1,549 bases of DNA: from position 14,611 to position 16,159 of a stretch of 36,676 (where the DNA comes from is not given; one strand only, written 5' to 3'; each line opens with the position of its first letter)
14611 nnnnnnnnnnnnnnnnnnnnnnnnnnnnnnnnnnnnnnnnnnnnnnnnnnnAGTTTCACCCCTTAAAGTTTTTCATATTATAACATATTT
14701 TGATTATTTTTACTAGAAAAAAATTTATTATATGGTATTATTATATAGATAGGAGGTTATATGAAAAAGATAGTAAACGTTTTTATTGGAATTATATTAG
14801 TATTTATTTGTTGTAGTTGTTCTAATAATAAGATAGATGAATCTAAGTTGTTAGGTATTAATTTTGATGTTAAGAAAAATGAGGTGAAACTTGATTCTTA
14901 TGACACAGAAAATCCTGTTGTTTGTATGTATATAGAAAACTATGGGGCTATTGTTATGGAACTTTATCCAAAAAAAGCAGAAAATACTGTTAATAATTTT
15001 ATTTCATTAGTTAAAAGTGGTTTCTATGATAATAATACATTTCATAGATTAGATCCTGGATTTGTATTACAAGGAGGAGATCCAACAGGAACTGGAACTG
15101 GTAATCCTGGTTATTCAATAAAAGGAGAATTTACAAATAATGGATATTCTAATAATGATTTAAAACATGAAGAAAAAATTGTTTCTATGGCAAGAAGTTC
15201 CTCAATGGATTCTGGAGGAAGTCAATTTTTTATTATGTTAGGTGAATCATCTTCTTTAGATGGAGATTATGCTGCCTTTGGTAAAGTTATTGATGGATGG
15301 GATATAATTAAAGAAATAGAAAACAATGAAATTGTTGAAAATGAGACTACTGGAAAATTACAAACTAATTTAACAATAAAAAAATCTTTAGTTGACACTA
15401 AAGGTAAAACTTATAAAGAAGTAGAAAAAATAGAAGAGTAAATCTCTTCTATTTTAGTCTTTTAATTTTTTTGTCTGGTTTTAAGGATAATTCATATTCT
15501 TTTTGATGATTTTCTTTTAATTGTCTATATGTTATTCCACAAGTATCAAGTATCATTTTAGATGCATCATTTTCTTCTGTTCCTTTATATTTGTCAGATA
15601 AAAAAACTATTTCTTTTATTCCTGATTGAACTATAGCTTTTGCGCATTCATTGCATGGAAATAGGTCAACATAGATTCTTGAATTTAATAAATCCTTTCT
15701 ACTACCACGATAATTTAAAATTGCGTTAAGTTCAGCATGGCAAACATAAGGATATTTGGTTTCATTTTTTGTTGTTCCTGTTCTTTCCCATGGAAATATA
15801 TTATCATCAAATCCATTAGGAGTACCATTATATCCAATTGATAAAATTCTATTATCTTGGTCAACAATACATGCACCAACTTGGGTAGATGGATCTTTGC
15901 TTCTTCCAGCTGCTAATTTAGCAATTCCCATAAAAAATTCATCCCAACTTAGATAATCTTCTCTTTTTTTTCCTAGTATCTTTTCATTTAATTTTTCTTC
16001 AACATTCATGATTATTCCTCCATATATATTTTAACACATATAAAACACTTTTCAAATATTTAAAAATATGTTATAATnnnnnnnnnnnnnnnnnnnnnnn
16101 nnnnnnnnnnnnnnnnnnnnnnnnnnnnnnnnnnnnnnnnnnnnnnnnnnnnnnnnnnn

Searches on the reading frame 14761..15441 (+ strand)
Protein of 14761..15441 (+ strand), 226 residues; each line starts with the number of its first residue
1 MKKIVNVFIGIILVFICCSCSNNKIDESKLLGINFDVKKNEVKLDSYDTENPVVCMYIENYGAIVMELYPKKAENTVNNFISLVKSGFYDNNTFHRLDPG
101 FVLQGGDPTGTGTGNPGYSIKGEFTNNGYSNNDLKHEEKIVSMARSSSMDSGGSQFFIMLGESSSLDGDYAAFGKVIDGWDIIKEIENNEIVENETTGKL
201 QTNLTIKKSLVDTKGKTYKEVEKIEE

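Call 7: search_protein_families(library=pfam, proteins=[window:14761-15441:+], max_evalue=0.001)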
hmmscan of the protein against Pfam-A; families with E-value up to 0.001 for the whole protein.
window:14761-15441:+ (226 aa): 1 family
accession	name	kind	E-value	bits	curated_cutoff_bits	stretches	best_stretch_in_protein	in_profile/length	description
PF00160.26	Pro_isomerase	-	6.8e-40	137.3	21.7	1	56-208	4-156/159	Cyclophilin type peptidyl-prolyl cis-trans isomerase/CLD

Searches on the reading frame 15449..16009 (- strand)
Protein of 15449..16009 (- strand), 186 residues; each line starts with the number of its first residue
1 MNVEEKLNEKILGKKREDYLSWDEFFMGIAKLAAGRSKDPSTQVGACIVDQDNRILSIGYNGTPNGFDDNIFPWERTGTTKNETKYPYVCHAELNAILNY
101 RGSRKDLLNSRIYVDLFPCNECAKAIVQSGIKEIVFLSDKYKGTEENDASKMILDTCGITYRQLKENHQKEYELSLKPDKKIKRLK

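Call 7: search_protein_families(library=pfam, proteins=[window:15449-16009:-], max_evalue=0.001)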
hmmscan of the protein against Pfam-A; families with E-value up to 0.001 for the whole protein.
window:15449-16009:- (186 aa): 2 families
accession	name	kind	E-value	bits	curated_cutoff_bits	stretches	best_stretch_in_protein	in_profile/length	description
PF00383.29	dCMP_cyt_deam_1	-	8.5e-26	90.3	25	1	21-137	2-101/102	Cytidine and deoxycytidylate deaminase zinc-binding region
PF14437.12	MafB19-deam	-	3.3e-16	59.9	27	1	21-161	2-125/142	MafB19-like deaminase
